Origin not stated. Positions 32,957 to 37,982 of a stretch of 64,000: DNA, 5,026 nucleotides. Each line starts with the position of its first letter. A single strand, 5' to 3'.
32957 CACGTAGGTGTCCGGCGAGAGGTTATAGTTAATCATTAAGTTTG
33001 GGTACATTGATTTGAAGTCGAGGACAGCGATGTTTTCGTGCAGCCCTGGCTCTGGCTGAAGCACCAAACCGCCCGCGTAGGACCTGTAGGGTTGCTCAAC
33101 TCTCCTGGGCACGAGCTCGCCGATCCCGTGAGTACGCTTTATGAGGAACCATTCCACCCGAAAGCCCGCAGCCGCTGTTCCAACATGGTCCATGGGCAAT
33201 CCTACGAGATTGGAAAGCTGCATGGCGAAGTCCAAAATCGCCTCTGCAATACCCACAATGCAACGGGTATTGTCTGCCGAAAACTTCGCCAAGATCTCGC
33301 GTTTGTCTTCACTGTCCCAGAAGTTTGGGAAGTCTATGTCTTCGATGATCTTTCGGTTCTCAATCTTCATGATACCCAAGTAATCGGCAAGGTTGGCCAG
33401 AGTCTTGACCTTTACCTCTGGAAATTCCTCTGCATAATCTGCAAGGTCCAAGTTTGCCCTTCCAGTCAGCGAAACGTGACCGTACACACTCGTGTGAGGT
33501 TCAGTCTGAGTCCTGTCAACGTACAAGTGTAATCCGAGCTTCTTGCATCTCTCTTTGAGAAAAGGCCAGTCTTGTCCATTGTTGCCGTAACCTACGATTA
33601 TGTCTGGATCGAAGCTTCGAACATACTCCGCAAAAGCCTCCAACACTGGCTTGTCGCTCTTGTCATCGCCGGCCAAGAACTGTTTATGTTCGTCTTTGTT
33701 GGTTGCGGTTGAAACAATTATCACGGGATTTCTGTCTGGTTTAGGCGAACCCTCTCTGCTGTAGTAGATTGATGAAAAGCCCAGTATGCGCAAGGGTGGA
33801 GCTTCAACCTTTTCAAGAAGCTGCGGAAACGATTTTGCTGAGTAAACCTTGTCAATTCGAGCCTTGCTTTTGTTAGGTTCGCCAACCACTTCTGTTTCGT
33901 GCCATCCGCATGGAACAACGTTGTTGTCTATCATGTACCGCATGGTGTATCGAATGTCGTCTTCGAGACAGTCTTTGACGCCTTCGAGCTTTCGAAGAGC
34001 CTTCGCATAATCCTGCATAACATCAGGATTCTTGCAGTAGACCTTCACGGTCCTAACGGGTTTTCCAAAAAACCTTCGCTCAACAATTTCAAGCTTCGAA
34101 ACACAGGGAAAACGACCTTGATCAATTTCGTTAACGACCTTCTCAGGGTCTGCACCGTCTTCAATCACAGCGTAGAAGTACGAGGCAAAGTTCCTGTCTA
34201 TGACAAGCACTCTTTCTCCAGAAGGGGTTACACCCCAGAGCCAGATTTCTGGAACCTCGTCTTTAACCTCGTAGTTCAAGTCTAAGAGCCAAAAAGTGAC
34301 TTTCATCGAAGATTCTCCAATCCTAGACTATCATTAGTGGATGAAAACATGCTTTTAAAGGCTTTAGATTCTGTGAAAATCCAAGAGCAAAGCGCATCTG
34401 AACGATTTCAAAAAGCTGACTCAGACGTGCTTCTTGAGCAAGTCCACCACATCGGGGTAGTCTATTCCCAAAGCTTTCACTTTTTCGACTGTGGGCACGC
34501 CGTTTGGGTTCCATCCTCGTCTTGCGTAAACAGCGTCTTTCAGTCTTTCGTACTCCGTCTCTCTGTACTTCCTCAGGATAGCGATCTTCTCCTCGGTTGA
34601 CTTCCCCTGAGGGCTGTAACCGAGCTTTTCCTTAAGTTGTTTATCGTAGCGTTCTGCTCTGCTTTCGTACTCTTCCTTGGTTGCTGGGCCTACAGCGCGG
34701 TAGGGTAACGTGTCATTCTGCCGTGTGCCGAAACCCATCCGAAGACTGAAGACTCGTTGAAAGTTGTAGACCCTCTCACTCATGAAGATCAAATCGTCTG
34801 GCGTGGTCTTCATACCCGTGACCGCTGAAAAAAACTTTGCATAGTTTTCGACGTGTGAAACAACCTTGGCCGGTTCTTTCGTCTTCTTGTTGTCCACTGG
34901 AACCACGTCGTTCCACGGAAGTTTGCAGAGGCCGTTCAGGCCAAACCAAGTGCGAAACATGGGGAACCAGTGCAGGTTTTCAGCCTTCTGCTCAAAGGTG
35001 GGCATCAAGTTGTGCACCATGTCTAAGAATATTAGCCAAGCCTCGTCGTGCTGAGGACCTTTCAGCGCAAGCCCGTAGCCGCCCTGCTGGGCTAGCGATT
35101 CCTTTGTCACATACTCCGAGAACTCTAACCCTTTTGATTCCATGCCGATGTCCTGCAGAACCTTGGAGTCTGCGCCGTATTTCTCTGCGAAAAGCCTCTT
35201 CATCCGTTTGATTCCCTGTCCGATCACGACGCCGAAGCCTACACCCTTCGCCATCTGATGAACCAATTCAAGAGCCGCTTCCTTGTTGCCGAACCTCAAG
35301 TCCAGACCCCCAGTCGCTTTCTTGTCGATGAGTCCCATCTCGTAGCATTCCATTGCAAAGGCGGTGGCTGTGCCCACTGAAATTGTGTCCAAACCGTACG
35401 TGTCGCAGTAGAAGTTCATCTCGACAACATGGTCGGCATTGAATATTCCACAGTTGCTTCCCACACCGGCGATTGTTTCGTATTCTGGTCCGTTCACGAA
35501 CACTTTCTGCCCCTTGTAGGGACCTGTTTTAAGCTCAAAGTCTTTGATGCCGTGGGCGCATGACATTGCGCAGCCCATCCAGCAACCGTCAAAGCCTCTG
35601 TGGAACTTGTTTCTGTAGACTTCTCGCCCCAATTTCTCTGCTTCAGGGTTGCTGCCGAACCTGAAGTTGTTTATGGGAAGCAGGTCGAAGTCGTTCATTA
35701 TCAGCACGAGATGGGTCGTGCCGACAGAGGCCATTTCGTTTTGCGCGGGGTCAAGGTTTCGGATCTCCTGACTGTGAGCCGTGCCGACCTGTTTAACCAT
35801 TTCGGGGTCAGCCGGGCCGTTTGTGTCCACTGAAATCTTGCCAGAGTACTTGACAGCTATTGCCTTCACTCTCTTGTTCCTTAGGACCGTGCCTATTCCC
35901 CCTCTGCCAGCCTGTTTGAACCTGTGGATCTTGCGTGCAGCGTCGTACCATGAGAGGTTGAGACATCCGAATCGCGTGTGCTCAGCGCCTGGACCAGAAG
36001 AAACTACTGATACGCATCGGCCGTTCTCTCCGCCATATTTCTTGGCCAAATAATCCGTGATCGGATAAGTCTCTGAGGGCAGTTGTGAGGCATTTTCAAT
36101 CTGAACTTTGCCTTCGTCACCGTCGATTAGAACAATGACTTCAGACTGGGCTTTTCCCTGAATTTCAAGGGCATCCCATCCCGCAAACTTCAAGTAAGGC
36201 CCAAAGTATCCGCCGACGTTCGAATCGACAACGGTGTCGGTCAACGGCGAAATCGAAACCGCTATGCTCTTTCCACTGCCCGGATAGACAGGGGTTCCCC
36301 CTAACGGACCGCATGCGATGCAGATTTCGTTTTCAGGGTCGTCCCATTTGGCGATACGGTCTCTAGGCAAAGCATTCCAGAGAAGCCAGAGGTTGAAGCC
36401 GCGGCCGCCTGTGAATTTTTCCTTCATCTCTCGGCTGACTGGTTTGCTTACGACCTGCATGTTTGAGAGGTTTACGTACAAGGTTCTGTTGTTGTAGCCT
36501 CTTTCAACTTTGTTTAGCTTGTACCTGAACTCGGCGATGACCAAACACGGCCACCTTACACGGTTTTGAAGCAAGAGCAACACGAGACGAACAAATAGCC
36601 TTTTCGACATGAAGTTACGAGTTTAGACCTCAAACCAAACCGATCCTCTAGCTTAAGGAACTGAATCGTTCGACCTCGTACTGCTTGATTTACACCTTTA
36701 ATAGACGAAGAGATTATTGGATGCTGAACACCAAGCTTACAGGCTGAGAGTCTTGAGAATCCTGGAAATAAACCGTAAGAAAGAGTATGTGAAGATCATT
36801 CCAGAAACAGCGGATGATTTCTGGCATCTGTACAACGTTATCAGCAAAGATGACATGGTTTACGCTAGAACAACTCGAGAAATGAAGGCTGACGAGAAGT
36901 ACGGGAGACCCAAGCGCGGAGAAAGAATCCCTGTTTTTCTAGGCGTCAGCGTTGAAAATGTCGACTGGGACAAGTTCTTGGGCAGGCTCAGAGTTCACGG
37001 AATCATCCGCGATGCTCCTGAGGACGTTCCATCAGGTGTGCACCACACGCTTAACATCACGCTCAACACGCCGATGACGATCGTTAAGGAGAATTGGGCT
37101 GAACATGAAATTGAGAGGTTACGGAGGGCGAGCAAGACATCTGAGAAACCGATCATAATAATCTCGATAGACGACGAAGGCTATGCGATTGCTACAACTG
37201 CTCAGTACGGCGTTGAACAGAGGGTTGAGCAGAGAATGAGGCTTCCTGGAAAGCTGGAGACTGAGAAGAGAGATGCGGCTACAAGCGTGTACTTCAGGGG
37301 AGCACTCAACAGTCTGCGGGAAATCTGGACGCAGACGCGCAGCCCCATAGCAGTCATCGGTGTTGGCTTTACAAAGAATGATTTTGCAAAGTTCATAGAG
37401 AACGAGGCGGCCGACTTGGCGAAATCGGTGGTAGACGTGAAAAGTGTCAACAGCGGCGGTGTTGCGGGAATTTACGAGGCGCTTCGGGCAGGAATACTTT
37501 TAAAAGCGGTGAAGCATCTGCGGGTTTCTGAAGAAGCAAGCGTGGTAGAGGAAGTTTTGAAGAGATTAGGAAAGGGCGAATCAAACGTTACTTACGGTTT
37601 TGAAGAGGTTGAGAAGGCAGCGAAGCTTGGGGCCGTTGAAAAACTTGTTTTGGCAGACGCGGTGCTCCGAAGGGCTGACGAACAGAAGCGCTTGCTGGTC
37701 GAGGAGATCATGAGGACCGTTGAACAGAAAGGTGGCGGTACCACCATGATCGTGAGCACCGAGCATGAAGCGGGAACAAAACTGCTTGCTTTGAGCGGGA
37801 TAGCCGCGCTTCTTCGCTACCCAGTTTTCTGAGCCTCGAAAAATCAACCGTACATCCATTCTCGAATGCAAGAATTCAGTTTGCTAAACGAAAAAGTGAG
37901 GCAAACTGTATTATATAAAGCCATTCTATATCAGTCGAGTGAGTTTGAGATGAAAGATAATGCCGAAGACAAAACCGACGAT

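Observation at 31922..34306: Family-B DNA polymerase with intact polymerase motifs but apparently lost proofreading residues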

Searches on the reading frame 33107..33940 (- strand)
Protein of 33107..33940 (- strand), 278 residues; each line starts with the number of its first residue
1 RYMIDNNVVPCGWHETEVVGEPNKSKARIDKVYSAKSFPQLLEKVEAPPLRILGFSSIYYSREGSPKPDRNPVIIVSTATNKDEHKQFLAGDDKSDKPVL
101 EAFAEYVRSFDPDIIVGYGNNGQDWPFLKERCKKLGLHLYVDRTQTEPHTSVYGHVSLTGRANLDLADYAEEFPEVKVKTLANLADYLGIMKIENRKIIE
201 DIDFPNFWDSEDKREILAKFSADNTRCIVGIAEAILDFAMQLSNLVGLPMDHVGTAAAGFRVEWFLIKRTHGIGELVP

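Call 11: search_solved_structures(query=window:33107-33940:-, show_alignments=5, max_evalue=0.001)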
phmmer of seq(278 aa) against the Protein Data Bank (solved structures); distinct sequences matched with E-value up to 0.001: 38.
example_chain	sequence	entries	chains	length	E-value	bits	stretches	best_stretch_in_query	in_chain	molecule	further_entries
5mdn_A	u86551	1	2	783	7.3e-68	231.9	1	1-278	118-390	DNA polymerase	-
2jgu_A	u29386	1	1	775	7.7e-21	77.6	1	92-278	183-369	DNA POLYMERASE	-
4ahc_A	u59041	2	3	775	1e-20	77.2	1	50-278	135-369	DNA POLYMERASE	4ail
3a2f_A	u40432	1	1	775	1.3e-20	76.9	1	93-278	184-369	DNA polymerase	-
9oay_A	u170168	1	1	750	1.8e-17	66.5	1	95-278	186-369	8-64, TNA polymerase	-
9oax_A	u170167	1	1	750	1.8e-17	66.5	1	95-278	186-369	5-270, TNA polymerase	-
9oav_A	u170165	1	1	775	1.9e-17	66.5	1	95-278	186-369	8-64, TNA polymerase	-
9oau_A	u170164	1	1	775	1.9e-17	66.5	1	95-278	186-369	7-47, TNA polymerase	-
9oat_A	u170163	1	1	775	1.9e-17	66.5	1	95-278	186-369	5-270, TNA polymerase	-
8t3x_A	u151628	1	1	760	2.6e-17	66.1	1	95-278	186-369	10-92, TNA polymerase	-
9oaw_A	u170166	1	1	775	2.6e-17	66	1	95-278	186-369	10-92, TNA polymerase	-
8s84_A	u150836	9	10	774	6.5e-17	64.7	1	95-278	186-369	DNA polymerase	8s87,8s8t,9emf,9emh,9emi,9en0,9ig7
5vu5_A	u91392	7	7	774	6.6e-17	64.7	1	95-278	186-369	DNA polymerase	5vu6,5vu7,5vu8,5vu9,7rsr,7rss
7rsu_A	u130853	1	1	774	6.6e-17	64.7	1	95-278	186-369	DNA polymerase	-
4k8z_A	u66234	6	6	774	6.7e-17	64.7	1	95-278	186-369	DNA polymerase | DNA polymerase,DNA polymerase,DNA polymerase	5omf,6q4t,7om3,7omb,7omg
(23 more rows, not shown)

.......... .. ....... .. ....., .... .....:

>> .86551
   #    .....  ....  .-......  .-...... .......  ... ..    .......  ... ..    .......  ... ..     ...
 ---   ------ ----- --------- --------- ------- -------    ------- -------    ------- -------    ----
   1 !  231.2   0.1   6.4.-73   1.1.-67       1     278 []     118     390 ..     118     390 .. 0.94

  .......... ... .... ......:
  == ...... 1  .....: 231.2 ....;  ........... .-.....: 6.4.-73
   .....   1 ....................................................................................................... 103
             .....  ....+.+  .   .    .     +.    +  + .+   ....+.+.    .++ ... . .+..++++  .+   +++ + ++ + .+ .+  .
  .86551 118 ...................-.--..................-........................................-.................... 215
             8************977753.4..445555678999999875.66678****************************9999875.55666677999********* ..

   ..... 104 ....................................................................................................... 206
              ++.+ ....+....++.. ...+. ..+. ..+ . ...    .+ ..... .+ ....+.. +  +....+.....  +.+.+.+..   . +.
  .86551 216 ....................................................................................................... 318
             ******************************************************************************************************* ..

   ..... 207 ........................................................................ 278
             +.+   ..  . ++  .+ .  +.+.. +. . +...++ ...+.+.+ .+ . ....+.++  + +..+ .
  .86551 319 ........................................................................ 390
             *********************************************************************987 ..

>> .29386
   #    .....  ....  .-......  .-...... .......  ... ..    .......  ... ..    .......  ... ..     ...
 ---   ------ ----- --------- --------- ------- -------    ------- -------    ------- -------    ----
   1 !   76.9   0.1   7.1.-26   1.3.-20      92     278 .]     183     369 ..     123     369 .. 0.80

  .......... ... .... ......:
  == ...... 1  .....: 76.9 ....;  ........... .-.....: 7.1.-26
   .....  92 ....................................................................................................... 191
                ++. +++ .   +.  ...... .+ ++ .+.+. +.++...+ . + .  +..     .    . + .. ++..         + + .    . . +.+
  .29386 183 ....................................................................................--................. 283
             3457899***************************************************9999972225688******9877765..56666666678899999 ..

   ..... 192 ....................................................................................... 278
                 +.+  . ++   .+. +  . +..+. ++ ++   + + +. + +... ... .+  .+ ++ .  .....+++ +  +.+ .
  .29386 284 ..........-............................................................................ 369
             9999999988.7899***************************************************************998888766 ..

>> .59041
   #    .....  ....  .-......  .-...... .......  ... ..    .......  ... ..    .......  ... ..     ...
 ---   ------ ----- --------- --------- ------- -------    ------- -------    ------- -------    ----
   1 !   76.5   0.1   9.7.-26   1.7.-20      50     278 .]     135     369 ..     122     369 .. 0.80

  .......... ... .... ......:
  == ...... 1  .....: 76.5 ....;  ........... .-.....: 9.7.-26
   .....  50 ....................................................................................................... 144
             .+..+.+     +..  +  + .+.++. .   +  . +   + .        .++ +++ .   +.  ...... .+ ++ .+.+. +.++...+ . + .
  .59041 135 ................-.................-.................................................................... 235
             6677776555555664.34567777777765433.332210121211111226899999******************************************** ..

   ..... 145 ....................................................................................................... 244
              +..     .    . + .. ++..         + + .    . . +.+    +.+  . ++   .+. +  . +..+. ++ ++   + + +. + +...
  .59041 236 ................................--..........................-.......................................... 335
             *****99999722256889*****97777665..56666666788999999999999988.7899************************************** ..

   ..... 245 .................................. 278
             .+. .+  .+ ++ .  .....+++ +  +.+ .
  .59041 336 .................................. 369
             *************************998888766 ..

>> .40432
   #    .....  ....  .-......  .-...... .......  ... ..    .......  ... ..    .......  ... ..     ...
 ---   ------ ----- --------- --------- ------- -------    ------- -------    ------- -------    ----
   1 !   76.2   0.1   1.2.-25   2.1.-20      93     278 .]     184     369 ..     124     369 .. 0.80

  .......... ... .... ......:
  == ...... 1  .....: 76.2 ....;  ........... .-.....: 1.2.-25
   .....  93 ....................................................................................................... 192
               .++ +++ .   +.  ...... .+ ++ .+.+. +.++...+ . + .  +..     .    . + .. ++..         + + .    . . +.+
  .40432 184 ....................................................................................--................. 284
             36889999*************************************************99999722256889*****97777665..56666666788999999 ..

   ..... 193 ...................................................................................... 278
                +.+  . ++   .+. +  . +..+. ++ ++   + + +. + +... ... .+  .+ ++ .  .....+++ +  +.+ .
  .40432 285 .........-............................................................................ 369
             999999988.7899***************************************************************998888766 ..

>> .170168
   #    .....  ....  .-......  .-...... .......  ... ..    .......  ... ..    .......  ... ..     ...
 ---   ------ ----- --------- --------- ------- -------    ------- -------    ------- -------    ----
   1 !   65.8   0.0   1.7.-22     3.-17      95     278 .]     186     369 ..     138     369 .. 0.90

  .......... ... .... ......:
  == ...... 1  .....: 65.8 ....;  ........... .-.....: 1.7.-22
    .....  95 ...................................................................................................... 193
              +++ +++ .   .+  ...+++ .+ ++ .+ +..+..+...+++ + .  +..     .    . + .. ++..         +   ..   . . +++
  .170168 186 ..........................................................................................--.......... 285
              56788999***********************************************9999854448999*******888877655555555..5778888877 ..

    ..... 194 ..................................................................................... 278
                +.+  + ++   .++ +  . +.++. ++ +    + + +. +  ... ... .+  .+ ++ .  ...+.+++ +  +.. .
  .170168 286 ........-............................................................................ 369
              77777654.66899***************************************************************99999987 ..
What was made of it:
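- Closest known: Engineered exo-minus archaeal polymerases. Same: The same two Exo I positions are neutralised and the alignment is in register (FAIAT against FSSIY; call 11).
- Checked: The engineered Pfu exo-minus mutant 4ahc (FAIAT) aligns in the same register (call 11).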

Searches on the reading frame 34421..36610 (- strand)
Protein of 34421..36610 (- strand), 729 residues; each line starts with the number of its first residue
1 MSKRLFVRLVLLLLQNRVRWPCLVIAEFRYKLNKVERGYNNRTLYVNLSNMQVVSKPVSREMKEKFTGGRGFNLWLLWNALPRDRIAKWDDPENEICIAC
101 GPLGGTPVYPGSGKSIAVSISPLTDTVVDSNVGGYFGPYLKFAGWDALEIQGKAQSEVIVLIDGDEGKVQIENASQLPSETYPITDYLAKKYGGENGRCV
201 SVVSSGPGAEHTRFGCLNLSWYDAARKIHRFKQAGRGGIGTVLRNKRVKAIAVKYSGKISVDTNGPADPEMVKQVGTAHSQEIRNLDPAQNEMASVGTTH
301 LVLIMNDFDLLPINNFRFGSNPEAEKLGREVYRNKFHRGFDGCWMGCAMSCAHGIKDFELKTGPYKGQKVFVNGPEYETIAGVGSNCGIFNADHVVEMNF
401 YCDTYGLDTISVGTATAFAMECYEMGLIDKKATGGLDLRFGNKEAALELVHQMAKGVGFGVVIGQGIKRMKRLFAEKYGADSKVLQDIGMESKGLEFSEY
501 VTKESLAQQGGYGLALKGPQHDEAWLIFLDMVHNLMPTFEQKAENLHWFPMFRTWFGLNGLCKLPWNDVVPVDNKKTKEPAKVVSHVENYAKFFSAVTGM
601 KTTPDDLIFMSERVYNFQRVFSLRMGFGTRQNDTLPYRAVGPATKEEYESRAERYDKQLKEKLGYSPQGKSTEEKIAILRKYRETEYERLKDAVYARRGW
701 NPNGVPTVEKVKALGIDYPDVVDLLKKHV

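Call 81: search_protein_families(library=ncbifam, proteins=[window:34421-36610:-], max_evalue=0.00001)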
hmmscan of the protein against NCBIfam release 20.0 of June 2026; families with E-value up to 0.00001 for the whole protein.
window:34421-36610:- (729 aa): 2 families
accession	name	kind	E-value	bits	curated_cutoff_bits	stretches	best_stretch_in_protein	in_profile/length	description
NF007354.0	PRK09849.1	equivalog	1.5e-32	113.1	868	1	36-264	5-215/703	aldehyde ferredoxin oxidoreductase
NF040818.1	GAPOR_Arch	equivalog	6.4e-09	34.6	1300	1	90-258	48-228/654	glyceraldehyde-3-phosphate:ferredoxin oxidoreductase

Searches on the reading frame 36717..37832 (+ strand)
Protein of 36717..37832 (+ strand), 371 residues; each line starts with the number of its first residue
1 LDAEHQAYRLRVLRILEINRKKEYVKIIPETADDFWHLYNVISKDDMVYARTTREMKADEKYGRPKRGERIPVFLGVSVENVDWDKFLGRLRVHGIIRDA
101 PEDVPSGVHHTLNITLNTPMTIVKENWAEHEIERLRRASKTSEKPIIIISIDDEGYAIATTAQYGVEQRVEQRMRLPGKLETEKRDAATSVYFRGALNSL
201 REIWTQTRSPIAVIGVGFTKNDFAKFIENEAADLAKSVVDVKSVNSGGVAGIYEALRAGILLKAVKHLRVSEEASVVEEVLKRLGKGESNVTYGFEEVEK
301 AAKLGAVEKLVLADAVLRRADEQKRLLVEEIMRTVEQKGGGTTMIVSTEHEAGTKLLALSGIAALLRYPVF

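Call 81: search_protein_families(library=ncbifam, proteins=[window:36717-37832:+], max_evalue=0.00001)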
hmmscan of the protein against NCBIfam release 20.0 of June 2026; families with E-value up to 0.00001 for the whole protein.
window:36717-37832:+ (371 aa): 2 families
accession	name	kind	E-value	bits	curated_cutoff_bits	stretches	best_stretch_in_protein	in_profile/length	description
TIGR00111.1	pelota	equivalog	1.4e-84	284.5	177.65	1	15-370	3-351/351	mRNA surveillance protein pelota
TIGR03676.1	aRF1_eRF1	equivalog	3.2e-15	55.9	234.7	1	210-315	211-313/403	peptide chain release factor aRF-1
